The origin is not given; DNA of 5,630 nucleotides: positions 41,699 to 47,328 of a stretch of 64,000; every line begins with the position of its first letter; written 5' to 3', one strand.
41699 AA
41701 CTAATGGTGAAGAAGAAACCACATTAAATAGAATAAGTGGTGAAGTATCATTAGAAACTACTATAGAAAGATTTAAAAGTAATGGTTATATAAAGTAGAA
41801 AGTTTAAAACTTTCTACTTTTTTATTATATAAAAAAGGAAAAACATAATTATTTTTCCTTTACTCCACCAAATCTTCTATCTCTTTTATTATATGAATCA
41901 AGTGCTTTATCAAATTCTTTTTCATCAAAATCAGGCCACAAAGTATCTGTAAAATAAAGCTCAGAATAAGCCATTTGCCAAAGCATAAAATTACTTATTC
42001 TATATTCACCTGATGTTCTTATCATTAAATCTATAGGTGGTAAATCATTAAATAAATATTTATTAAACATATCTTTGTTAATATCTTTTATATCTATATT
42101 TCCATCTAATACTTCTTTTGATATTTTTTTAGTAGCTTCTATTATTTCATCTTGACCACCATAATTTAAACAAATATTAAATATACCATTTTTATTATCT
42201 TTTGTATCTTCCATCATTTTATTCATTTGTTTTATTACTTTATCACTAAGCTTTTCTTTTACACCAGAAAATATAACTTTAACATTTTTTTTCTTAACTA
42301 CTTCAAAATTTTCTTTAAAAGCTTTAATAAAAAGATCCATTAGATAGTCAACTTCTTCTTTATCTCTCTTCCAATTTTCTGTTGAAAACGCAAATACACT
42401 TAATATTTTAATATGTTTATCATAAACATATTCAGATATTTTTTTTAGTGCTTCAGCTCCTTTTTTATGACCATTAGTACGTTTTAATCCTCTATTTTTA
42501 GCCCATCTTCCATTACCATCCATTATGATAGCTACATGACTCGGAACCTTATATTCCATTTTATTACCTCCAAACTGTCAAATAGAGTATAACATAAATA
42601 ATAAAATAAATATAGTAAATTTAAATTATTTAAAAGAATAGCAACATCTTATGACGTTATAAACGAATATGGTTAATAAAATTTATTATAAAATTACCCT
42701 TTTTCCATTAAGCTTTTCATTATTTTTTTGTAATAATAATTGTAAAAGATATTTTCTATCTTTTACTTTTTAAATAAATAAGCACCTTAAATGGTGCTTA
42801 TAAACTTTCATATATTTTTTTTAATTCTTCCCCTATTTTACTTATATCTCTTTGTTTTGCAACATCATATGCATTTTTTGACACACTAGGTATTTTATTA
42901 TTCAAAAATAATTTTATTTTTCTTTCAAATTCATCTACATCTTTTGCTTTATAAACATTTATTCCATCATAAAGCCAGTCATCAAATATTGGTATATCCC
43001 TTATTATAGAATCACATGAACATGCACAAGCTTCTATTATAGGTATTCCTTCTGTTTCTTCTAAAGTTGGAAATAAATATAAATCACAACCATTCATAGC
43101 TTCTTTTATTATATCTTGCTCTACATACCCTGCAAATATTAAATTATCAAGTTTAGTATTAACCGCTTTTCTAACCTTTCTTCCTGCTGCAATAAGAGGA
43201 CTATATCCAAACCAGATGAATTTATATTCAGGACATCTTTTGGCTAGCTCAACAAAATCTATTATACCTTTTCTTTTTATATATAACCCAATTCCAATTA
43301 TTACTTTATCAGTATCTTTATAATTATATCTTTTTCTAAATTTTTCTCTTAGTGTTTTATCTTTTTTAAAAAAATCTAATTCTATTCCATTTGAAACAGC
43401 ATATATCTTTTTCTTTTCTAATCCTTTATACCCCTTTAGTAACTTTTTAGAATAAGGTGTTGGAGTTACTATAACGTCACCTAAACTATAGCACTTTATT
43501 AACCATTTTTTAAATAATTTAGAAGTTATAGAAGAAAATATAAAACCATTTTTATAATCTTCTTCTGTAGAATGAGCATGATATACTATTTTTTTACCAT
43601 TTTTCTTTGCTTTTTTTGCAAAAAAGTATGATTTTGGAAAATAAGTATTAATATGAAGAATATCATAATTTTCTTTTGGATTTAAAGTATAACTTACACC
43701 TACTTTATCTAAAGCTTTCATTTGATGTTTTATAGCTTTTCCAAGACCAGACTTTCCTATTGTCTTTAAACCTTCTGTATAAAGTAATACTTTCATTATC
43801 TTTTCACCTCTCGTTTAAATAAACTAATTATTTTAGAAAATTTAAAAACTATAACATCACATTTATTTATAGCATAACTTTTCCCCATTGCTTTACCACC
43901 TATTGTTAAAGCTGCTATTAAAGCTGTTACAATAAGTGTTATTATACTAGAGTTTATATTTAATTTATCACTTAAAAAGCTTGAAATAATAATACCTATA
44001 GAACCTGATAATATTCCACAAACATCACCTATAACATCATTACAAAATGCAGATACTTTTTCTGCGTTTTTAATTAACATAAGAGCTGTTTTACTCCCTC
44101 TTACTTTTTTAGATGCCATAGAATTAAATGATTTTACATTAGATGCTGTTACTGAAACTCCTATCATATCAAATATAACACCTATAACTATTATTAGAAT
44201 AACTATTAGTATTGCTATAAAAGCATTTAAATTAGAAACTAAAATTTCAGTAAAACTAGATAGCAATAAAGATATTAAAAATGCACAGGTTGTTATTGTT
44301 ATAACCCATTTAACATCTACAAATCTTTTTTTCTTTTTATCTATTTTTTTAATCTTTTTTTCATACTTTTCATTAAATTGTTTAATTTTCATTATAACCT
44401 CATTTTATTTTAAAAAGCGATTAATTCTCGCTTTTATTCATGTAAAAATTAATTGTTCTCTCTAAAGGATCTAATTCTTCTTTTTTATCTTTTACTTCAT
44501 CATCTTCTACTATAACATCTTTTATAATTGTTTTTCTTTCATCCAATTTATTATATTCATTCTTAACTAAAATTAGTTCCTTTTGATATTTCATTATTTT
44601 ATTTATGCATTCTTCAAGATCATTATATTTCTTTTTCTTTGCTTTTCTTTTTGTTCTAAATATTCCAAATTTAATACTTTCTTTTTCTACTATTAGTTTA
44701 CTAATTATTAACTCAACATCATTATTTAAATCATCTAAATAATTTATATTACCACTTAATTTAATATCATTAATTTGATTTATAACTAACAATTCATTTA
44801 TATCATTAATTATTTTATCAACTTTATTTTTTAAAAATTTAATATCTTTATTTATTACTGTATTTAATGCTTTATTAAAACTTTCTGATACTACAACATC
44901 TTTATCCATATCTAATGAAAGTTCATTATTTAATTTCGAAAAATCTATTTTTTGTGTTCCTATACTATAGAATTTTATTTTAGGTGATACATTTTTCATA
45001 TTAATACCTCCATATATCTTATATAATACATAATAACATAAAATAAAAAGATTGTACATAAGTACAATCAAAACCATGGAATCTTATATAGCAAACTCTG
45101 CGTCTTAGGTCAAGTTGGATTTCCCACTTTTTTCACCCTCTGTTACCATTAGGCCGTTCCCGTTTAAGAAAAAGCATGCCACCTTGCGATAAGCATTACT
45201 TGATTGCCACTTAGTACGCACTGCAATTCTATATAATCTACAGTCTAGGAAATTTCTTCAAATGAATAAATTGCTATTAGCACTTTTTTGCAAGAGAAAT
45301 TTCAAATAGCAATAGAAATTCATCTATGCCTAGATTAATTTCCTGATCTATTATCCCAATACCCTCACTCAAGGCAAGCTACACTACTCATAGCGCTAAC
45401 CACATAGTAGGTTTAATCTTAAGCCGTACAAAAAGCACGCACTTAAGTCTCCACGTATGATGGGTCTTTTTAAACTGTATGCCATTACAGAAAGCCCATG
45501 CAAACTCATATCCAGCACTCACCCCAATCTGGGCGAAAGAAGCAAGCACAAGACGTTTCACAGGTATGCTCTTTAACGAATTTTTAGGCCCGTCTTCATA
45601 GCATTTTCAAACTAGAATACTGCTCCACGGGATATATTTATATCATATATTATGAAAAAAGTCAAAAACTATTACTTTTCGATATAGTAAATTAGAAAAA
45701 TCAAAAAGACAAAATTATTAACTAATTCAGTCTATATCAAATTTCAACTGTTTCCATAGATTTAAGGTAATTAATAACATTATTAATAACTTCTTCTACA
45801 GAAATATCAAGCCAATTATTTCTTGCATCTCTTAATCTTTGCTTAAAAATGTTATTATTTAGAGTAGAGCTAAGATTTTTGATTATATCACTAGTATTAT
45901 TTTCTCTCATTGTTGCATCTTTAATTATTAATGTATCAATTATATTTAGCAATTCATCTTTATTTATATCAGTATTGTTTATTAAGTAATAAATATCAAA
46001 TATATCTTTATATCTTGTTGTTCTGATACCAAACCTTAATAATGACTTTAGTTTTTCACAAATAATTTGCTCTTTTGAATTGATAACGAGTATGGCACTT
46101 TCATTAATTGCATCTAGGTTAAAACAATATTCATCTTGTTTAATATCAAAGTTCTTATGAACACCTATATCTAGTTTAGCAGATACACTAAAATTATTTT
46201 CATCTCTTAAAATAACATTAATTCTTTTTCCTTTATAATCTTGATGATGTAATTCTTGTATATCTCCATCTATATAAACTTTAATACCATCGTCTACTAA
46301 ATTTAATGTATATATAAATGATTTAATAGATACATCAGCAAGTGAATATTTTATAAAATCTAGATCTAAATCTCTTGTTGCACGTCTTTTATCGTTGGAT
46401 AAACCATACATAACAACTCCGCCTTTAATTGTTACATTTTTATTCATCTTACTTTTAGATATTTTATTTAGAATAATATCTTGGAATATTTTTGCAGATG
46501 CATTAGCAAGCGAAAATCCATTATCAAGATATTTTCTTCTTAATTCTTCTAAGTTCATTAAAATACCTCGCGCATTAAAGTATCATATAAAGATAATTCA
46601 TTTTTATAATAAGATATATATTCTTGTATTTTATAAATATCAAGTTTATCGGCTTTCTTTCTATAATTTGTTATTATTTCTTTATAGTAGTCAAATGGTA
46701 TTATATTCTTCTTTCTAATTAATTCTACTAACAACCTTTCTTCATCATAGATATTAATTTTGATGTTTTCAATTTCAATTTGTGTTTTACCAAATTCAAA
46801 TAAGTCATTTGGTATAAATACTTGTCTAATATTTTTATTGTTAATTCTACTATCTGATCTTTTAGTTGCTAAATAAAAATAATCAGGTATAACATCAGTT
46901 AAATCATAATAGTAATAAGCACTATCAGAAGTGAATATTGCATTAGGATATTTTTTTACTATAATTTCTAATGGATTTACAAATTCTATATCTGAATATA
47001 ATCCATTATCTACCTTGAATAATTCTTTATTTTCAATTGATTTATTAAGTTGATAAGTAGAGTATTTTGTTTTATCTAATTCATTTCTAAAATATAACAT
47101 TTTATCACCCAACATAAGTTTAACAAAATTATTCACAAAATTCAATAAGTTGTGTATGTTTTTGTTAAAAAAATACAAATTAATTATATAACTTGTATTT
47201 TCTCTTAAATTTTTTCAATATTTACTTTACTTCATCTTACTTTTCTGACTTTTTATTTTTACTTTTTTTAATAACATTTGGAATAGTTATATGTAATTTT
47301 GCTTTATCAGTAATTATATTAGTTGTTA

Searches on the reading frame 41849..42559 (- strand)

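Call 7: search_protein_families(library=pfam, proteins=[window:41849-42559:-], max_evalue=0.01)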
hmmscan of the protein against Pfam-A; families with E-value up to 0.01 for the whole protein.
window:41849-42559:- (236 aa): 1 family
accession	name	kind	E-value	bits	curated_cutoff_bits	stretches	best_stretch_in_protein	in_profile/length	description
PF01255.24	Prenyltransf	-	7.5e-84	281.1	27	1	12-231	1-219/219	Putative undecaprenyl diphosphate synthase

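Call 8: search_protein_families(library=ncbifam, proteins=[window:41849-42559:-], max_evalue=0.01)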
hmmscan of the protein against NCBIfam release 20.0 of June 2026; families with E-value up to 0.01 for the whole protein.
window:41849-42559:- (236 aa): 17 families
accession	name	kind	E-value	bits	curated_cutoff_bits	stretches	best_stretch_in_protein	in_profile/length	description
NF011405.0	PRK14830.1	equivalog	1e-90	303.8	304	1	3-233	20-251/251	undecaprenyl pyrophosphate synthase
NF011406.0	PRK14831.1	subfamily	6.7e-89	297.4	375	1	3-234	21-253/256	undecaprenyl pyrophosphate synthase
TIGR00055.1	uppS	equivalog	1.2e-86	289.8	109.55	1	5-231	1-228/228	polyprenyl diphosphate synthase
NF011408.0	PRK14834.1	equivalog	2.2e-79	266.5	348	1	4-235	16-248/252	isoprenyl transferase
NF011404.0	PRK14829.1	equivalog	1.3e-78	263.9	372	1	4-234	29-260/260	isoprenyl transferase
NF011407.0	PRK14833.1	equivalog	1.4e-77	260.5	325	1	5-234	4-233/233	di-trans,poly-cis-decaprenylcistransferase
NF011414.0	PRK14841.1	equivalog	1.3e-75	254.1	401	1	4-234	2-231/233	isoprenyl transferase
NF011415.0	PRK14842.1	equivalog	6.2e-73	245.2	360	1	2-234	5-239/241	isoprenyl transferase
NF011411.0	PRK14838.1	equivalog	1e-71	241.1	417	1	4-235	11-241/244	isoprenyl transferase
NF007596.1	PRK10240.1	equivalog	2.4e-71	240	418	1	5-234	15-245/251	(2E,6E)-farnesyl-diphosphate-specific ditrans,polycis-undecaprenyl-diphosphate synthase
NF011402.0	PRK14827.1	equivalog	1.6e-68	231.2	535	1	4-231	66-294/296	decaprenyl diphosphate synthase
NF011412.0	PRK14839.1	equivalog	9.2e-65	218.4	334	1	7-234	11-230/240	di-trans,poly-cis-decaprenylcistransferase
NF011410.0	PRK14837.1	equivalog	9.9e-64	215.1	342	1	4-231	5-229/230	undecaprenyl pyrophosphate synthase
NF011413.0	PRK14840.1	equivalog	3.2e-60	203.9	410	1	4-231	17-249/250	isoprenyl transferase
NF011403.0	PRK14828.1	equivalog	5e-55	186.7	348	1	4-231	27-257/258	isoprenyl transferase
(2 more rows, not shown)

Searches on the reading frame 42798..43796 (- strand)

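Call 7: search_protein_families(library=pfam, proteins=[window:42798-43796:-], max_evalue=0.01)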
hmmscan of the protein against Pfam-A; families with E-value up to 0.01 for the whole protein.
window:42798-43796:- (332 aa): 3 families
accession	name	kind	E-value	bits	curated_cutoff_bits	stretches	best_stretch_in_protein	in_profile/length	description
PF00534.26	Glycos_transf_1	-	1.6e-16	60.8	26.4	1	150-304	2-160/172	Glycosyl transferases group 1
PF13439.12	Glyco_transf_4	-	4.3e-15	56.6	28.5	1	41-141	70-169/170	Glycosyltransferase Family 4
PF13692.12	Glyco_trans_1_4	-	1.7e-11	45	27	1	165-300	3-142/142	Glycosyl transferases group 1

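Call 8: search_protein_families(library=ncbifam, proteins=[window:42798-43796:-], max_evalue=0.01)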
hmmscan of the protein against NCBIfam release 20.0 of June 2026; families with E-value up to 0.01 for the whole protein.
window:42798-43796:- (332 aa): 14 families
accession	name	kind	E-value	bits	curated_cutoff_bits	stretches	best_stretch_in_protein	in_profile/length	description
NF053513.1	Gtran_IagA_BgsA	equivalog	2.9e-142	473.6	460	1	1-331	1-330/333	LTA glycolipid anchor biosynthesis glycosyltransferase, IagA/BgsA family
NF049987.1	DaglGlyslTfaseDgs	equivalog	1.1e-100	336.8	500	1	1-331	1-326/332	processive diacylglycerol alpha-glucosyltransferase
NF047684.1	TeichurnBiosyTuaC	equivalog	8.5e-14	51.3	550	1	116-331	172-388/391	teichuronic acid biosynthesis protein TuaC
NF049988.1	MGlcDAGSynMgs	equivalog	8.9e-11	41.8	400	1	43-332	86-387/398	alpha-monoglucosyldiacylglycerol synthase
TIGR02149.1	glgA_Coryne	subfamily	2.6e-10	40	302.4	1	8-279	48-326/391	glycogen synthase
TIGR03999.1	thiol_BshA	equivalog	1.2e-08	34.3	273.7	1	128-331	166-372/375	N-acetyl-alpha-D-glucosaminyl L-malate synthase BshA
TIGR04047.1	MSMEG_0565_glyc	hypoth_equivalog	6.1e-07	28.9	259.85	1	132-309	162-351/373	MSMEG_0565 family glycosyltransferase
TIGR04157.1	glyco_rSAM_CFB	subfamily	9.7e-07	28.1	400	1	101-247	165-311/406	TIGR04157 family glycosyltransferase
NF053787.1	GlcN_PG_synth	equivalog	7.7e-05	21.7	480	1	87-315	125-342/361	N-acetylglucosaminyl phosphatidylglycerol synthase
TIGR04063.1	stp3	hypoth_equivalog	0.0001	21.3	442.05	1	124-245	175-298/397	TIGR04063 family PEP-CTERM/XrtA system glycosyltransferase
NF047676.1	TeichurnBiosyTuaH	equivalog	0.00033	19.6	550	1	107-243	160-291/384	teichuronic acid biosynthesis protein TuaH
TIGR03088.1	stp2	hypoth_equivalog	0.00036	19.7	409.05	1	120-299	151-337/374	TIGR03088 family PEP-CTERM/XrtA system glycosyltransferase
NF007640.0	PRK10307.1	subfamily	0.0019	17.2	276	1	123-243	188-309/411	WcaI family glycosyltransferase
NF041010.1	glycosy_Agl16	equivalog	0.0042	16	575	0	124-332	151-351/352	glycosylation protein Agl16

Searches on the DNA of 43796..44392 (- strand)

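Call 23: search_rna_families(sources=[L003, L018, L030, L123, L124, L011, L071, L099, L013, L008, L078, L020, L046, L048, L076, L109], threshold=gathering)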
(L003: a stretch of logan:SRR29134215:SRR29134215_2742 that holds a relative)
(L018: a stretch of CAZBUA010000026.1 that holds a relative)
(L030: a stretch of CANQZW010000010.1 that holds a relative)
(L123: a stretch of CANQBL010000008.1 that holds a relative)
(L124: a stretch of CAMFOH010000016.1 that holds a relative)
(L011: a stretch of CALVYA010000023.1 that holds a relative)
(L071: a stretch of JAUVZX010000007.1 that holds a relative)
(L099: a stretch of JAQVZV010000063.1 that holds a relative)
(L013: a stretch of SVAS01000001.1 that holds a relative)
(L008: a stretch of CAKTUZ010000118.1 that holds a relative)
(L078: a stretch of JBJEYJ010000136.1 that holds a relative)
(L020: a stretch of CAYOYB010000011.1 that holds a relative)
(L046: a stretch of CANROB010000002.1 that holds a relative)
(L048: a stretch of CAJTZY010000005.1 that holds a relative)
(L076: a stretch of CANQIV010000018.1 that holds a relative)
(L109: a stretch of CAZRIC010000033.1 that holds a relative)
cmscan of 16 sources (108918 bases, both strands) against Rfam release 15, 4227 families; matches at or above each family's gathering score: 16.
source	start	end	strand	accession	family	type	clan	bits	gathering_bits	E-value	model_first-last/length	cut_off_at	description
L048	6799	7405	+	RF01071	OLE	Gene;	-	398.1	50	3.1e-113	1-616/616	no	Ornate Large Extremophilic RNA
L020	6292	6901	+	RF01071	OLE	Gene;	-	396.8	50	7.4e-113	1-616/616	no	Ornate Large Extremophilic RNA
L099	3797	4344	+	RF01071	OLE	Gene;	-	395.9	50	1.4e-112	1-616/616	no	Ornate Large Extremophilic RNA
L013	6682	7290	-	RF01071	OLE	Gene;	-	394.4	50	3.9e-112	1-616/616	no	Ornate Large Extremophilic RNA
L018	3572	4166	+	RF01071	OLE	Gene;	-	389.7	50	9.5e-111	1-616/616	no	Ornate Large Extremophilic RNA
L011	702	1297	-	RF01071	OLE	Gene;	-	388.3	50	2.5e-110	1-616/616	no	Ornate Large Extremophilic RNA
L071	2851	3446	+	RF01071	OLE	Gene;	-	386.7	50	7.4e-110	1-616/616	no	Ornate Large Extremophilic RNA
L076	3170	3783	+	RF01071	OLE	Gene;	-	385.9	50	1.3e-109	1-616/616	no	Ornate Large Extremophilic RNA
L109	4673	5281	+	RF01071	OLE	Gene;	-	377.2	50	5e-107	1-616/616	no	Ornate Large Extremophilic RNA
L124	7335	7928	+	RF01071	OLE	Gene;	-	377.1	50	5.4e-107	1-616/616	no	Ornate Large Extremophilic RNA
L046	6580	7172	+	RF01071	OLE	Gene;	-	373.8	50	5.1e-106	1-616/616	no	Ornate Large Extremophilic RNA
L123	6997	7586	-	RF01071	OLE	Gene;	-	365.2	50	1.8e-103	1-616/616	no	Ornate Large Extremophilic RNA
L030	1158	1753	-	RF01071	OLE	Gene;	-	361.2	50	2.7e-102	1-616/616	no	Ornate Large Extremophilic RNA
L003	200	784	+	RF01071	OLE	Gene;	-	347.3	50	3.7e-98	1-616/616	no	Ornate Large Extremophilic RNA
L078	556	1114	+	RF01071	OLE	Gene;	-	312.1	50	1e-87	1-616/616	no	Ornate Large Extremophilic RNA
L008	1449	1757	-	RF01071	OLE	Gene;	-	187.2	50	1.2e-50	288-616/616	5'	Ornate Large Extremophilic RNA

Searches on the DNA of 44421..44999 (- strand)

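Call 26: search_rna_families(sources=[L128, L125], threshold=evalue, max_evalue=0.01)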
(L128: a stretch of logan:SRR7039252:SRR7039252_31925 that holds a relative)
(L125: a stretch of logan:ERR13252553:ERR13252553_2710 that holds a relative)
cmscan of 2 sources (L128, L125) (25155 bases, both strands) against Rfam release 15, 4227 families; matches with E-value up to 0.01: 3.
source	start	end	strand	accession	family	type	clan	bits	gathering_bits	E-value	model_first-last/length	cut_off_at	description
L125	5338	5934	+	RF01071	OLE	Gene;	-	373.2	50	1.7e-106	1-616/616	no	Ornate Large Extremophilic RNA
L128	80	153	+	RF00005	tRNA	Gene; tRNA;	CL00001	59.5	29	9.4e-11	1-71/71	no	tRNA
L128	1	68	+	RF00005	tRNA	Gene; tRNA;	CL00001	58.8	29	1.5e-10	5-71/71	5'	tRNA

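Call 55: search_rna_families(sources=[L199, L200, L201, L202], threshold=evalue, max_evalue=0.01)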
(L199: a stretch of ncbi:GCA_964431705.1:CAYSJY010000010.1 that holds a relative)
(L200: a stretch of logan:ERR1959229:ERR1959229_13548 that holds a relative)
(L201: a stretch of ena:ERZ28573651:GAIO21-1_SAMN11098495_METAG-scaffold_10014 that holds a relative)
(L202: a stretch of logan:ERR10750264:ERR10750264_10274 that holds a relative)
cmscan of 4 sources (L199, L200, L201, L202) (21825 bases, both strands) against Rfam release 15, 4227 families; matches with E-value up to 0.01: 2.
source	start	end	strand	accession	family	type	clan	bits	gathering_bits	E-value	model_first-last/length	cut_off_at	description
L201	2350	2940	+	RF01071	OLE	Gene;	-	360.6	50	8.5e-103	1-616/616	no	Ornate Large Extremophilic RNA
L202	2352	2943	+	RF01071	OLE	Gene;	-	360.2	50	1.1e-102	1-616/616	no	Ornate Large Extremophilic RNA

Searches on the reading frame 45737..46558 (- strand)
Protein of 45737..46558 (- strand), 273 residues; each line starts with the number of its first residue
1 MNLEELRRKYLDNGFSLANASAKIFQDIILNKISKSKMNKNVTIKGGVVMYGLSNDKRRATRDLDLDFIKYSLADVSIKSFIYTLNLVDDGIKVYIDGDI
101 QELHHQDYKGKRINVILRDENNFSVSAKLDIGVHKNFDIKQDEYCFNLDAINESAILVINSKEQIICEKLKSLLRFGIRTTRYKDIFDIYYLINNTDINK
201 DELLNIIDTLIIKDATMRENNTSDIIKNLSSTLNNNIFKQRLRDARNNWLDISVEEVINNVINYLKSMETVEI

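Call 7: search_protein_families(library=pfam, proteins=[window:45737-46558:-], max_evalue=0.01)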
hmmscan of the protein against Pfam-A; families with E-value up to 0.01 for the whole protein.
window:45737-46558:- (273 aa): 1 family
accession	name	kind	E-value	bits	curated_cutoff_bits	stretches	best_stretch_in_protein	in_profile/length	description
PF08843.17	AbiEii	-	7.7e-16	59.2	22.5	1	29-244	2-218/238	Nucleotidyl transferase AbiEii toxin, Type IV TA system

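Call 8: search_protein_families(library=ncbifam, proteins=[window:45737-46558:-], max_evalue=0.01)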
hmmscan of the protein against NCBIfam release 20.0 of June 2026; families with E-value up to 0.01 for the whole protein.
window:45737-46558:- (273 aa): 0 families

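Call 32: search_protein_families(library=padloc, proteins=[window:45737-46558:-], max_evalue=0.01)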
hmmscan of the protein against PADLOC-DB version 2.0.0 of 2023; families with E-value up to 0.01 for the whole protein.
window:45737-46558:- (273 aa): 13 families
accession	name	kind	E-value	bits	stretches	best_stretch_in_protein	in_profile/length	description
PDLC02310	AbiEii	-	1.1e-103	344.3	1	1-267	1-264/265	AbiEii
PDLC02288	AbiEii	-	1.3e-29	101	1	13-269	24-274/294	AbiEii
PDLC02312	AbiEii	-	2.8e-13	47.6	1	29-214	39-227/299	AbiEii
PDLC02306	AbiEii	-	5.2e-13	47.2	1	26-222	24-234/280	AbiEii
PDLC02291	AbiEii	-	5.1e-12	43.7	1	6-208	23-215/310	AbiEii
PDLC02304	AbiEii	-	2.4e-11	42.1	1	28-268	29-258/260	AbiEii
PDLC02326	AbiEii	-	3.8e-08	31.4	1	26-115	31-120/133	AbiEii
PDLC02319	AbiEii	-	4.6e-08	31.1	1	29-208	5-178/241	AbiEii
PDLC02320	AbiEii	-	1.5e-05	23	1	144-272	15-146/147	AbiEii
PDLC02308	AbiEii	-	2.3e-05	22.3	1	177-249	172-241/279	AbiEii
PDLC02292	AbiEii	-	3.2e-05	21.9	1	159-240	171-253/283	AbiEii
PDLC02314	AbiEii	-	5.6e-05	20.6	1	15-208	26-218/290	AbiEii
PDLC02295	AbiEii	-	0.0063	13.9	0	36-198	33-196/261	AbiEii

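Call 43: find_related_loci(query=window:45740-46558:-, collection=metagenome_contigs, flank=3500)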
Query window:45740-46558:- (273 aa) in metagenome_contigs; peptide patterns used: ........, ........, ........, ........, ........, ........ (x = any residue, [..] = any of these).
222 stretches matched a pattern; 69 encode a relative of the query (tblastn E <= 1e-3); 69 distinct loci.
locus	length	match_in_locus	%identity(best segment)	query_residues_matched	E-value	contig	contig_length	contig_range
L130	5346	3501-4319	86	1-273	5e-153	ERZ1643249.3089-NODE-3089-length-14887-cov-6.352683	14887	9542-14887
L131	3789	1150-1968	89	1-273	8e-153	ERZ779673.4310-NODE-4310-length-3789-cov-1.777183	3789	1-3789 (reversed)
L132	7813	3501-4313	79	1-271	2e-139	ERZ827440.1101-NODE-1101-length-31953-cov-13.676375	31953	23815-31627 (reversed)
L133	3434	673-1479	80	1-269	3e-144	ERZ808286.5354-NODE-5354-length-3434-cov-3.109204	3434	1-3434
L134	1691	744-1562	82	1-273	1e-147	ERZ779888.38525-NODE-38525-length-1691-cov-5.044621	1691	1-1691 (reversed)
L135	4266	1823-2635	77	1-271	1e-129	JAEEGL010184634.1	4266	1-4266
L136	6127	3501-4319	74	1-273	3e-125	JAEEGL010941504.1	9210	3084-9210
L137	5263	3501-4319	75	1-273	2e-124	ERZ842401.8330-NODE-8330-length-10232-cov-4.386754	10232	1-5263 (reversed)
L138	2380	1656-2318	85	1-221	6e-128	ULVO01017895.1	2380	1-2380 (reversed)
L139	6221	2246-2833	87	1-196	4e-110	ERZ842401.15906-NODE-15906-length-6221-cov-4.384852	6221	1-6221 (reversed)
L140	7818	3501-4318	74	1-273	2e-105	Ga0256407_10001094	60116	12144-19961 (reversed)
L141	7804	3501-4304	60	1-268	4e-103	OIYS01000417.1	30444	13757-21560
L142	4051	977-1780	60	1-268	7e-104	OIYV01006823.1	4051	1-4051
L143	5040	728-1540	53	1-273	1e-85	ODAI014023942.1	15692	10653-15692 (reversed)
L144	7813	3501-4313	52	1-273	8e-85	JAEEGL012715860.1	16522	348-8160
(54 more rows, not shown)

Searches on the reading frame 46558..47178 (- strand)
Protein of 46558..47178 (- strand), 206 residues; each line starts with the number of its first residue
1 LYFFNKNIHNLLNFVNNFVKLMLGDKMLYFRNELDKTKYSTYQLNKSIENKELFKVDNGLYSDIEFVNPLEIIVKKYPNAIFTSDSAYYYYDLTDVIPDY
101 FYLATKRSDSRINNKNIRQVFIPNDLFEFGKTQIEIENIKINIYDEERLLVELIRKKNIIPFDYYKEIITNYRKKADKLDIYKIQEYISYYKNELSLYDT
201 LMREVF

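Call 7: search_protein_families(library=pfam, proteins=[window:46558-47178:-], max_evalue=0.01)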
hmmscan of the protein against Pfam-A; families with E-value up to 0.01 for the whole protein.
window:46558-47178:- (206 aa): 0 families

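Call 8: search_protein_families(library=ncbifam, proteins=[window:46558-47178:-], max_evalue=0.01)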
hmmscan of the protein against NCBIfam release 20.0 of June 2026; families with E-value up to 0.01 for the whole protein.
window:46558-47178:- (206 aa): 0 families

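Call 32: search_protein_families(library=padloc, proteins=[window:46558-47178:-], max_evalue=0.01)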
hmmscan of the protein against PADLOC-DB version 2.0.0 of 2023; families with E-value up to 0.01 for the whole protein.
window:46558-47178:- (206 aa): 16 families
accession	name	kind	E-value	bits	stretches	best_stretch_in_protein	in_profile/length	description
PDLC02238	AbiEi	-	2e-65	218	1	27-206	1-180/180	AbiEi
PDLC02225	AbiEi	-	3.7e-29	99.9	1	31-189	22-179/198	AbiEi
PDLC02275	AbiEi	-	5.3e-20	70.2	1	21-196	5-177/184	AbiEi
PDLC02248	AbiEi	-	1.3e-19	68.7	1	32-190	21-183/198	AbiEi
PDLC02265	AbiEi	-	1.6e-19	68.4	1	24-187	12-180/198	AbiEi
PDLC02245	AbiEi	-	3.1e-16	57.6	1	22-191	6-180/194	AbiEi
PDLC02283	AbiEi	-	8.6e-15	53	1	30-186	21-182/201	AbiEi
PDLC02254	AbiEi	-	1.8e-14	51.9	1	33-198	22-191/197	AbiEi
PDLC02263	AbiEi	-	2.4e-10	38.7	1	31-184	66-224/244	AbiEi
PDLC02239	AbiEi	-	2e-07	28.9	1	70-164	57-154/195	AbiEi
PDLC02267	AbiEi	-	8.8e-07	26.6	1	34-193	30-187/252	AbiEi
PDLC02262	AbiEi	-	4.7e-06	24.3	1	7-159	3-164/206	AbiEi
PDLC02253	AbiEi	-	2.1e-05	22.6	1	32-115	21-104/112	AbiEi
PDLC02249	AbiEi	-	0.00016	19.5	1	38-117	28-111/184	AbiEi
PDLC02260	AbiEi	-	0.0048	14.7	1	38-109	27-103/131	AbiEi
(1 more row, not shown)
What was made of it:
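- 46558..47115 (-): AbiEi antitoxin/regulator. The gene call gives 185 aa. The PADLOC match begins at the ATG at 47100. Call 32: PADLOC AbiEi, E 2e-65.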
